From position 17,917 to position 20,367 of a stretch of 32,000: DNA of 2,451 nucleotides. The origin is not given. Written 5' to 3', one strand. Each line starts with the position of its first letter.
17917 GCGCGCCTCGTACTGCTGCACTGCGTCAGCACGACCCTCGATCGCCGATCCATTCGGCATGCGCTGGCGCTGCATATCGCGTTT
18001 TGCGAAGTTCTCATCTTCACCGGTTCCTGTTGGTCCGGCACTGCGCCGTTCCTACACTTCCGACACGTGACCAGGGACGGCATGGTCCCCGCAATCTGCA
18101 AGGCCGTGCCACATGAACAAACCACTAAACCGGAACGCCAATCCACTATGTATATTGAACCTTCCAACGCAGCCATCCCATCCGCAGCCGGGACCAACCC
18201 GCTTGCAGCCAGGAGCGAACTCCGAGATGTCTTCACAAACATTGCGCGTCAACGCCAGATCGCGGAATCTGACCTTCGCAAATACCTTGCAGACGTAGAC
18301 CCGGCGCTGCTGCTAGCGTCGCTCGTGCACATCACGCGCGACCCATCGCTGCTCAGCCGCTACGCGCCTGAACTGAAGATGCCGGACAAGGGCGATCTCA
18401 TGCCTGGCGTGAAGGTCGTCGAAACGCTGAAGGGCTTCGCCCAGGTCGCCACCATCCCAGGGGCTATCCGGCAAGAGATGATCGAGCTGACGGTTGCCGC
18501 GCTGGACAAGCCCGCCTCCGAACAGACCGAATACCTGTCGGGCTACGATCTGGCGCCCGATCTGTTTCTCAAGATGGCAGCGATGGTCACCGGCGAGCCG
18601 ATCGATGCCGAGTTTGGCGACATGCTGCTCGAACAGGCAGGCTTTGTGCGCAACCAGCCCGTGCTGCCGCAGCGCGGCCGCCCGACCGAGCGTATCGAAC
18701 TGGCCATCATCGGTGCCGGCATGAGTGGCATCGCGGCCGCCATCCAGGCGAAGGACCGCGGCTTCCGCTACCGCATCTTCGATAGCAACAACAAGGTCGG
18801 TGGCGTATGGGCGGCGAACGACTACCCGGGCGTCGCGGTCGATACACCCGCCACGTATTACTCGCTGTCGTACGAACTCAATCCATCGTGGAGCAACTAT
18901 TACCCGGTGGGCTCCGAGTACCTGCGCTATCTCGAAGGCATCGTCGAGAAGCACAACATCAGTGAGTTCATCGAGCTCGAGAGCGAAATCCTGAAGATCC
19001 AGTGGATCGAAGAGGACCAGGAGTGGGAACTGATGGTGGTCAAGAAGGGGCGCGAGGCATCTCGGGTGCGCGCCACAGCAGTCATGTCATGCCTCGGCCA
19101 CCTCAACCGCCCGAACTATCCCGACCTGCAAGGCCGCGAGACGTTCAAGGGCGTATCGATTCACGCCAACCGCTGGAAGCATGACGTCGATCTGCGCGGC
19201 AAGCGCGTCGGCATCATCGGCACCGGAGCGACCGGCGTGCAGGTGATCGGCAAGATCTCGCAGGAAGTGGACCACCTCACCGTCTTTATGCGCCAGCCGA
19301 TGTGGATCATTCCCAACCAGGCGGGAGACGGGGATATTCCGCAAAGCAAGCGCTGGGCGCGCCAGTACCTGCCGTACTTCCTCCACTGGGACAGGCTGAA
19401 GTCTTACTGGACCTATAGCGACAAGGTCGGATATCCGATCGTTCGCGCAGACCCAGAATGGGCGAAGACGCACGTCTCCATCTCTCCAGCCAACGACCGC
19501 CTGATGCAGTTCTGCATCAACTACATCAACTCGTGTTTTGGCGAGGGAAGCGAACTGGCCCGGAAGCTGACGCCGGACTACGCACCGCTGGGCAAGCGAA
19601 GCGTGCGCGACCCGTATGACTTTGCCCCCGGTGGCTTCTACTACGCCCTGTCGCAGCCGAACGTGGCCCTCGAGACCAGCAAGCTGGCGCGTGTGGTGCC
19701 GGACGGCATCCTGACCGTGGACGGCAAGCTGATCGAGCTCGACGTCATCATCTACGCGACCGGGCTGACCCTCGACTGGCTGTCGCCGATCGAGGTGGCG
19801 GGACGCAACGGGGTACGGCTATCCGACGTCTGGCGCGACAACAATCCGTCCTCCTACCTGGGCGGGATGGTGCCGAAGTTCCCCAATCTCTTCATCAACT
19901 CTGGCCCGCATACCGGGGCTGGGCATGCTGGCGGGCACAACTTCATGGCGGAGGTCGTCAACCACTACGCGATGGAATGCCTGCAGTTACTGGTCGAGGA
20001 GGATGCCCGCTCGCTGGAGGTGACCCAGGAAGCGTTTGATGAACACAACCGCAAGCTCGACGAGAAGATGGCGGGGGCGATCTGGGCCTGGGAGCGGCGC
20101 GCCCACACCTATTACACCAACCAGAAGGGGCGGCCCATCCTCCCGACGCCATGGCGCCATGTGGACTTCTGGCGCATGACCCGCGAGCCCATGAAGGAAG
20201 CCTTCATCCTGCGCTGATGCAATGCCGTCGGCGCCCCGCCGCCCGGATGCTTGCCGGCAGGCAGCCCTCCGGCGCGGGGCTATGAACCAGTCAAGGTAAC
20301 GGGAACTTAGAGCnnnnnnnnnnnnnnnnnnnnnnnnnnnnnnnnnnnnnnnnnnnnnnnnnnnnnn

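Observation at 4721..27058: Two-armed ~22-kb catabolic supercluster that does not match a textbook pathway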

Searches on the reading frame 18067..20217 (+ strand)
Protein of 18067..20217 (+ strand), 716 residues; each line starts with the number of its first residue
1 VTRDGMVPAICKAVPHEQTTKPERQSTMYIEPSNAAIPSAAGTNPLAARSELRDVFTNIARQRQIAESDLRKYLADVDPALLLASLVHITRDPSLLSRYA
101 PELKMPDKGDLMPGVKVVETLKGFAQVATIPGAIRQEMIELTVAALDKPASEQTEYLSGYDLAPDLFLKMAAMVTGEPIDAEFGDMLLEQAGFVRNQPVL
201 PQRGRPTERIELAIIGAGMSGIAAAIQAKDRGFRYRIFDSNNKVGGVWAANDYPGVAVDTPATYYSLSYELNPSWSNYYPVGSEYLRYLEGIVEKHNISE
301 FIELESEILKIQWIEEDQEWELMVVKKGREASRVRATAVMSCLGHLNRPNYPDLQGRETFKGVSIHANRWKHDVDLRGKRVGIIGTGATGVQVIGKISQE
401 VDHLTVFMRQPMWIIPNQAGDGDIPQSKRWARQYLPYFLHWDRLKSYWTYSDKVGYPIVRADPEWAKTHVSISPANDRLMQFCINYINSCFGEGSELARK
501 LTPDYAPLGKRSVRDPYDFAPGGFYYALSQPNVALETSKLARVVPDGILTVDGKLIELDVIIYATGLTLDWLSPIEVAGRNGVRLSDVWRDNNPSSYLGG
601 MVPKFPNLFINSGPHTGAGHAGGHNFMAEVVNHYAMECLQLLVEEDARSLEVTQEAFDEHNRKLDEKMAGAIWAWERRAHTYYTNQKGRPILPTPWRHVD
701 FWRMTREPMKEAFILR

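Call 4: search_protein_families(library=pfam, proteins=[window:18067-20217:+])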
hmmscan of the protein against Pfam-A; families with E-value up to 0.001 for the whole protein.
window:18067-20217:+ (716 aa): 8 families
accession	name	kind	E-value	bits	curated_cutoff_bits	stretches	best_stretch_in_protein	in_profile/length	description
PF00743.25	FMO-like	-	1.4e-18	67.1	22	1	212-419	4-224/532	Flavin-binding monooxygenase-like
PF13450.12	NAD_binding_8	-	1.1e-11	45.2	21.9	1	214-275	1-61/68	NAD(P)-binding Rossmann-like domain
PF13738.12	Pyr_redox_3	-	1.2e-11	44.8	30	1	214-413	2-199/305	Pyridine nucleotide-disulphide oxidoreductase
PF07992.20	Pyr_redox_2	-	9.6e-09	35.5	26.1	1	212-407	3-171/291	Pyridine nucleotide-disulphide oxidoreductase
PF12831.13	FAD_oxidored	-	3.1e-05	23.9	27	1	212-250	2-40/416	FAD dependent oxidoreductase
PF13454.12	NAD_binding_9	-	3.3e-05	24.4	21.8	0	213-276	1-69/155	FAD-NAD(P)-binding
PF13434.12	Lys_Orn_oxgnase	-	5e-05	23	21.3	1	277-406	89-216/339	L-lysine 6-monooxygenase/L-ornithine 5-monooxygenase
PF03486.20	HI0933_like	-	0.00074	19.5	50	0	212-245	3-36/244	HI0933-like protein Rossmann domain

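Call 7: search_protein_families(library=ncbifam, proteins=[window:18067-20217:+], max_evalue=1e-10)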
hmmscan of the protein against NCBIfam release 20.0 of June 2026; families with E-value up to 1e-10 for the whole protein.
window:18067-20217:+ (716 aa): 3 families
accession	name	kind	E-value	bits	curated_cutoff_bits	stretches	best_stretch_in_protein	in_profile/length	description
NF045818.1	Neo-PentlctneDsynPtlE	equivalog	4.3e-40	137.4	1100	1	205-418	44-266/587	neopentalenolactone/pentalenolactone D synthase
NF040505.1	ArsO_flavin_mono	equivalog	4.4e-25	88.8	425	1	211-414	2-196/346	ArsO family NAD(P)H-dependent flavin-containing monooxygenase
NF058570.1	trimeth_mono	equivalog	1.8e-13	50.4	675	1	279-387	94-203/443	trimethylamine monooxygenase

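Call 13: search_solved_structures(query=window:18148-20217:+, max_evalue=1e-10)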
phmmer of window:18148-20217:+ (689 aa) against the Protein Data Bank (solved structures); distinct sequences matched with E-value up to 1e-10: 47.
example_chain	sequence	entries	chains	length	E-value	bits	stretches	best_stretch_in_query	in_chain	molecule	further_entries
8wkc_A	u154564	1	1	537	6.3e-58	199.6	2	182-402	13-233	Putative monooxygenase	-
6era_A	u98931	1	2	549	6e-55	189.7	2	183-390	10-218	Cyclohexanone monooxygenase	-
6er9_A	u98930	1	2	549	1.9e-54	188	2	183-390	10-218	Cyclohexanone monooxygenase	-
6jdk_A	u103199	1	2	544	2.3e-54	187.8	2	175-410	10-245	Baeyer-Villiger monooxygenase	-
7v8o_A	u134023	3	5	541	3.4e-53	183.9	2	181-419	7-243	Cyclohexanone Monooxygenase from Thermocrispum municipale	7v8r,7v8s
5m0z_A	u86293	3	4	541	3.8e-53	183.8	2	181-419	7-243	Cyclohexanone Monooxygenase from Thermocrispum municipale. | Cyclohexanone Monooxygenase from Thermocrispum municipale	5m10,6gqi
4rg3_A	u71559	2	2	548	9.3e-52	179.2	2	177-417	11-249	Cyclohexanone monooxygenase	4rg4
3ucl_A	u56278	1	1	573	9.9e-52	179.1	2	177-417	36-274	Cyclohexanone monooxygenase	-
3gwd_A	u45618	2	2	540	1.3e-51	178.8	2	178-417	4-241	Cyclohexanone monooxygenase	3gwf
9uu6_A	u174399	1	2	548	1.8e-51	178.3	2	184-389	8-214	Putative flavin-binding monooxygenase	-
8yqm_A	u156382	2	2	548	4.3e-51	177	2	184-389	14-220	Putative flavin-binding monooxygenase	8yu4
7v50_A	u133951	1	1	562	6.1e-51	176.5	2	173-389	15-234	Putative flavin-binding monooxygenase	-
8yu0_A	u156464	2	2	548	1.5e-50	175.2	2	184-389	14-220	Putative flavin-binding monooxygenase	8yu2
7v51_A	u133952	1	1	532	1.8e-50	174.9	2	184-389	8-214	Putative flavin-binding monooxygenase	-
8ytt_A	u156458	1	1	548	2.1e-50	174.7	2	184-389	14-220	Putative flavin-binding monooxygenase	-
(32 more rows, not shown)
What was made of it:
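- On Type I Baeyer-Villiger monooxygenase: The nearest structures are cyclohexanone monooxygenases at 1e-55 (call 13).
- Closest known: The camphor. Same: OTEMO is among the structural matches of the BVMO at 8e-46 (call 13).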

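Call 23: find_homologous_proteins(query=window:18148-20217:+, max_evalue=1e-30)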
Query window:18148-20217:+ (689 aa): 2869 proteins with E <= 1e-30 among 8000 candidates; the best 120 are listed.
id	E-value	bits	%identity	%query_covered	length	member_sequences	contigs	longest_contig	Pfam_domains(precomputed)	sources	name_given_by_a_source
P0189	0.0e+0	1605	100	100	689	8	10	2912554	PF00743.26,PF13450.13,PF07992.21,PF13738.13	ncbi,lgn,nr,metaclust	ncbi:flavin-containing monooxygenase [Cupriavidus necator]|nr:NAD(P)/FAD-dependent oxidoreductase [C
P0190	0.0e+0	1396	87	97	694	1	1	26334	PF13434.13,PF00743.26,PF13450.13,PF07992.21,PF13738.13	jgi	jgi:cation diffusion facilitator CzcD-associated flavoprotein CzcO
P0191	0.0e+0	1299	80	97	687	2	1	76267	PF13434.13,PF00743.26,PF13450.13,PF07992.21,PF13738.13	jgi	jgi:4-hydroxyacetophenone monooxygenase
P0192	0.0e+0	1212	73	99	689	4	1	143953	PF00743.26,PF13450.13,PF07992.21,PF13738.13,PF12831.14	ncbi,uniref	ncbi:flavin-containing monooxygenase [Paraburkholderia sp. RL17-347-BIC-D]|uniref:flavin-containing 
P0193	0.0e+0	1186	74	98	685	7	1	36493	PF00743.26,PF13450.13,PF07992.21,PF13738.13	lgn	-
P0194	0.0e+0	1112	69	97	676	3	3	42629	PF13434.13,PF00743.26,PF13450.13,PF07992.21,PF13738.13,PF13454.13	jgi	jgi:4-hydroxyacetophenone monooxygenase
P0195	0.0e+0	1084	67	97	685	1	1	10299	PF13434.13,PF00743.26,PF13450.13,PF07992.21,PF13738.13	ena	-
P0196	0.0e+0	1043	66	97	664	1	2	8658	PF01266.31,PF13434.13,PF00743.26,PF13450.13,PF07992.21,PF13738.13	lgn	-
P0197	7.5e-275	932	60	98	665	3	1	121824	PF01266.31,PF13434.13,PF00743.26,PF13450.13,PF00890.31,PF07992.21,PF13738.13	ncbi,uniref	ncbi:flavin-containing monooxygenase [Rhodococcus sp. NPDC059968]|uniref:flavin-containing monooxyge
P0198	2.1e-264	897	58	98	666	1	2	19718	PF01266.31,PF13434.13,PF00743.26,PF01593.31,PF13450.13,PF00890.31,PF07992.21,PF13738.13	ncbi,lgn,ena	-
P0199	1.5e-255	868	57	96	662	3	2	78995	PF13434.13,PF00743.26,PF13450.13,PF07992.21,PF13738.13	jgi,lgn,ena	-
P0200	4.3e-247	840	55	97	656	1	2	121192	PF13434.13,PF00743.26,PF13450.13,PF07992.21,PF13738.13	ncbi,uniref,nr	ncbi:flavin-containing monooxygenase [Frankia gtarii]|uniref:flavin-containing monooxygenase n=1 Tax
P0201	8.3e-241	819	54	96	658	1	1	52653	PF13434.13,PF00743.26,PF13450.13,PF07992.21,PF13738.13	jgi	jgi:4-hydroxyacetophenone monooxygenase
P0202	7.1e-234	796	53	96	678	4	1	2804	PF13434.13,PF00743.26,PF13450.13,PF07992.21,PF13738.13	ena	-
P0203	7.8e-227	773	51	96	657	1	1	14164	PF01266.31,PF13434.13,PF00743.26,PF13450.13,PF07992.21,PF13738.13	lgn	-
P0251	1.9e-189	649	47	93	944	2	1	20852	PF13434.13,PF00743.26,PF13450.13,PF07992.21,PF13738.13,PF01734.28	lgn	-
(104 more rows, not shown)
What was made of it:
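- Public annotations label BVMO relatives as 4-hydroxyacetophenone monooxygenase (call 23).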

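Call 24: find_encoding_contigs(protein=P0192, flank=10000, max_places=1)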
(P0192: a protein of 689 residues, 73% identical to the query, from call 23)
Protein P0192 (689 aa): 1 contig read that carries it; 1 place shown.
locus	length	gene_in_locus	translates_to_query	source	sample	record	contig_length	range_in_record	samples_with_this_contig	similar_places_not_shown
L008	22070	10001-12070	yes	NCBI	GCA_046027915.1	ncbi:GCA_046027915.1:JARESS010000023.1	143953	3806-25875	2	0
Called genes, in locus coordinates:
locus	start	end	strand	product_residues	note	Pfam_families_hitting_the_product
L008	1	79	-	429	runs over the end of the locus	PF00563:EAL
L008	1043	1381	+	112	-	PF00543:P-II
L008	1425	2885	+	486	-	PF00909:Ammonium_transp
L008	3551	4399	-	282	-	PF00563:EAL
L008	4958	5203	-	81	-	-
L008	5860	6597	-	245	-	PF00106:adh_short, PF08659:KR, PF13561:adh_short_C2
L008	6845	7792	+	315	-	PF06719:AraC_N, PF00165:HTH_AraC (faint), PF12833:HTH_18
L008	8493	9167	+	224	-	PF00440:TetR_N, PF17939:TetR_C_30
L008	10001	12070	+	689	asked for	PF00743:FMO-like, PF07992:Pyr_redox_2 (weak), PF12831:FAD_oxidored (faint), PF13450:NAD_binding_8, PF13738:Pyr_redox_3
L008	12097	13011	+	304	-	PF01734:Patatin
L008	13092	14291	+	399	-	PF02515:CoA_transf_3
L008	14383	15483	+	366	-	PF02515:CoA_transf_3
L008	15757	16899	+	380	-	PF13609:Porin_4, PF00267:Porin_1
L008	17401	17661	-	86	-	-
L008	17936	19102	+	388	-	PF02515:CoA_transf_3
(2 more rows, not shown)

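Call 25: find_encoding_contigs(protein=P0191, flank=10000, max_places=1)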
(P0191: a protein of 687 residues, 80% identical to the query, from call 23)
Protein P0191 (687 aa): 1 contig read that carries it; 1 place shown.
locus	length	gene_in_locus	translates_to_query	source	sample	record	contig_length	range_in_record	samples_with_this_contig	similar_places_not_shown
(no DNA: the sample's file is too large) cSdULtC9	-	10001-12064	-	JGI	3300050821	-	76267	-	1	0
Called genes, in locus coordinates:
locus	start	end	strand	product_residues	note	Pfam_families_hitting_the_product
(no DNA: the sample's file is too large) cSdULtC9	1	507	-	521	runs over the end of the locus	PF01970:TctA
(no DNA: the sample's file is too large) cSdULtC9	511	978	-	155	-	PF07331:TctB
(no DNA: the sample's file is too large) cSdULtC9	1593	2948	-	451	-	PF07690:MFS_1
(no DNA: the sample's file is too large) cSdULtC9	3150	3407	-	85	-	PF13459:Fer4_15, PF13370:Fer4_13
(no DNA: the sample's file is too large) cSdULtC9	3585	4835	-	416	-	PF02515:CoA_transf_3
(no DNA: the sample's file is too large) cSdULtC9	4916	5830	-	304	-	PF00378:ECH_1, PF16113:ECH_2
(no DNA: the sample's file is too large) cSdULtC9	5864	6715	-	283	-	PF00378:ECH_1, PF16113:ECH_2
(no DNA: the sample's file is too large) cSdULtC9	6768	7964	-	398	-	PF00067:p450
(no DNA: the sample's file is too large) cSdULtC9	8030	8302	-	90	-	-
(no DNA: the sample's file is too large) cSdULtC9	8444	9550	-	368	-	PF08240:ADH_N, PF00107:ADH_zinc_N, PF13602:ADH_zinc_N_2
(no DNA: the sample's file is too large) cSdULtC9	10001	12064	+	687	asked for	PF00743:FMO-like, PF07992:Pyr_redox_2, PF13450:NAD_binding_8, PF13738:Pyr_redox_3, PF13434:Lys_Orn_oxgnase (weak)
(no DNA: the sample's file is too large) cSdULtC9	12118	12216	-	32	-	?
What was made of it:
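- A second metagenome contig has an 80%-identical BVMO divergent from ADH-P450-ECH-ECH-CaiB-ferredoxin (call 25). The P450 arm and the BVMO are paired again in a contig whose BVMO is 80% identical (call 25).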

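Call 26: find_encoding_contigs(protein=P0197, flank=10000, max_places=1)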
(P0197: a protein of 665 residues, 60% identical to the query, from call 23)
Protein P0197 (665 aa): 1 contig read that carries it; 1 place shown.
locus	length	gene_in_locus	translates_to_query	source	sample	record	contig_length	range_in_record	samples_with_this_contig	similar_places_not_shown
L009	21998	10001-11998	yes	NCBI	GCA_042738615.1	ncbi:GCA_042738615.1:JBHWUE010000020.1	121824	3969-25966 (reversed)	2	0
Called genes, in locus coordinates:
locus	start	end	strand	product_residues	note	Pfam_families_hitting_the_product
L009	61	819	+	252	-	PF00106:adh_short, PF08659:KR, PF23441:SDR, PF13561:adh_short_C2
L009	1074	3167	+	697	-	PF05378:Hydant_A_N, PF01968:Hydantoinase_A, PF19278:Hydant_A_C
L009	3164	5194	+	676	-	PF02538:Hydantoinase_B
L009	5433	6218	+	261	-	PF00378:ECH_1, PF16113:ECH_2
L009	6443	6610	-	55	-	-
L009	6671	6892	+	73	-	-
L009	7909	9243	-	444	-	PF07690:MFS_1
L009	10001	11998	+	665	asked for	PF00743:FMO-like, PF00890:FAD_binding_2 (faint), PF01266:DAO (faint), PF07992:Pyr_redox_2, PF13450:NAD_binding_8, PF13738:Pyr_redox_3, PF13434:Lys_Orn_oxgnase (weak)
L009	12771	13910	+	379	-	PF02515:CoA_transf_3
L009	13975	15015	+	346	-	PF00392:GntR, PF13545:HTH_Crp_2 (faint), PF01325:Fe_dep_repress (faint), PF13412:HTH_24 (faint), PF00392:GntR, PF07729:FCD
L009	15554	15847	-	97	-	-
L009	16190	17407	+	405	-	PF03972:MmgE_PrpD_N, PF19305:MmgE_PrpD_C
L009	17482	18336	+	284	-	PF01734:Patatin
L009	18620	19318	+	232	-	PF00486:Trans_reg_C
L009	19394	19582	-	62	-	-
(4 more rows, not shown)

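Call 33: find_related_loci(query=A1, collection=genome_contigs, flank=10000)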
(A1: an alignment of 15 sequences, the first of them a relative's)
Query A1 (689 aa) in genome_contigs; peptide patterns used: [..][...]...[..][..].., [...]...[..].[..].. (x = any residue, [..] = any of these).
600 stretches matched a pattern (row limit reached: there are more); 583 encode a relative of the query (tblastn E <= 1e-3); the best 80 are kept; 80 distinct loci.
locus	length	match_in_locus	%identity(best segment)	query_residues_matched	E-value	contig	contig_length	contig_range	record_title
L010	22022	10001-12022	74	17-689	0e+0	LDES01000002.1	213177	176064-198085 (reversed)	Sphingomonas sp. Y57 scaffold2, whole genome shotgun sequence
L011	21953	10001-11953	55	25-689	0e+0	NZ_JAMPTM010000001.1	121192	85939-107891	Frankia gtarii strain Agncl-4 NODE_1_length_121192_cov_29.7638, whole genome shotgun sequence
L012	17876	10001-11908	50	36-689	0e+0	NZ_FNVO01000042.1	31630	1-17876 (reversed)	Thermomonospora echinospora strain DSM 43163, whole genome shotgun sequence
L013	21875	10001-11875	47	43-689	0e+0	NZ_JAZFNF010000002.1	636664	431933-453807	Rhodococcus sp. 24CO NODE_2_length_636664_cov_249.577564, whole genome shotgun sequence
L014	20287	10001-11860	45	41-689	0e+0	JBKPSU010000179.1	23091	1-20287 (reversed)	MAG: Actinomycetota bacterium isolate GS_EKS_MAG_00014 GS_EKS_000001792102, whole genome shotgun sequence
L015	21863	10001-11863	45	42-689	0e+0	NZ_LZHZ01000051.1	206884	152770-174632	Mycobacterium sp. ACS1612 contig_55, whole genome shotgun sequence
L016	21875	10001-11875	45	40-689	4e-180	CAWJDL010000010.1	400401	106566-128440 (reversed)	MAG: uncultured Actinomycetota bacterium isolate MFD04944.bin.1.103 genome assembly, contig: contig_36566, whole genome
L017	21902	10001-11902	43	31-689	7e-180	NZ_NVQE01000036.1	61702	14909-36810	Mycobacterium neglectum strain CECT 8778 NODE_36, whole genome shotgun sequence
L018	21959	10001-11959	44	14-688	2e-179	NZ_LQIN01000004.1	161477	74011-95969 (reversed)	Mycobacterium sp. IS-3022 GCID_NTM_00007_NODE_12.ctg_1, whole genome shotgun sequence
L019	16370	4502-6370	43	42-689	6e-179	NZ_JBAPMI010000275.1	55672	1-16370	MAG: Mycobacterium sp. isolate MFD03683_ilm_asm_bin10 k127_474333, whole genome shotgun sequence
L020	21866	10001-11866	42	42-689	4e-177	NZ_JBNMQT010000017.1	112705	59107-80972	Mycobacterium heidelbergense strain EL_135 contig00017, whole genome shotgun sequence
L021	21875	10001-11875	44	38-688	3e-176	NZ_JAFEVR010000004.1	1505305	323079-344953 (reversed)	Mycolicibacterium sp. S2-37 Scaffold1_4, whole genome shotgun sequence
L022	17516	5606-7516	43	28-689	7e-176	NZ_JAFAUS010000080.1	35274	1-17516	MAG: Mycobacterium sp. isolate CP_BM_RX_16 BM_RX_k147_8740618, whole genome shotgun sequence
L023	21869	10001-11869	44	42-689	4e-175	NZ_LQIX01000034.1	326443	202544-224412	Mycobacterium sp. GA-1199 GCID_NTM_00017_NODE_4.ctg_1, whole genome shotgun sequence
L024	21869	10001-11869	43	42-689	3e-175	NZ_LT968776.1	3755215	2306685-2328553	Mycobacterium sp. 4858, whole genome shotgun sequence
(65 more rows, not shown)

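Call 49: find_encoding_contigs(protein=P0251, flank=10000, max_places=1)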
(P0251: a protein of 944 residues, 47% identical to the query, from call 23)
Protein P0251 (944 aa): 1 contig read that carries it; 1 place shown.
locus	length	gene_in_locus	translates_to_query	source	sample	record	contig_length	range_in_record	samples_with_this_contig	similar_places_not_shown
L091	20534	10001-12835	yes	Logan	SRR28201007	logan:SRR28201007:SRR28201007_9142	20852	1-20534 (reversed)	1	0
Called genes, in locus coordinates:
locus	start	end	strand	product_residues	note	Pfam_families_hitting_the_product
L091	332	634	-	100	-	-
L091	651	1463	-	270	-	PF08240:ADH_N, PF00107:ADH_zinc_N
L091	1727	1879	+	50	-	-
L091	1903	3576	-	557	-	PF00743:FMO-like, PF07992:Pyr_redox_2, PF13450:NAD_binding_8 (weak), PF13454:NAD_binding_9 (faint), PF13738:Pyr_redox_3, PF13434:Lys_Orn_oxgnase (weak)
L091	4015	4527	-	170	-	-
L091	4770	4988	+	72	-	-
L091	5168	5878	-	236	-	PF04082:Fungal_trans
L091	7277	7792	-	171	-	-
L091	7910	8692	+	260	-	PF00083:Sugar_tr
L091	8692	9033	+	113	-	-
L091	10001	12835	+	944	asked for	PF00743:FMO-like, PF07992:Pyr_redox_2, PF13450:NAD_binding_8, PF13738:Pyr_redox_3, PF13434:Lys_Orn_oxgnase, PF01734:Patatin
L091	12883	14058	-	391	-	-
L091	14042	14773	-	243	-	-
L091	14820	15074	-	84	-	-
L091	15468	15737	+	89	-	-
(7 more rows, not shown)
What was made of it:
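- A BVMO-patatin fusion protein exists (calls 23, 49).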
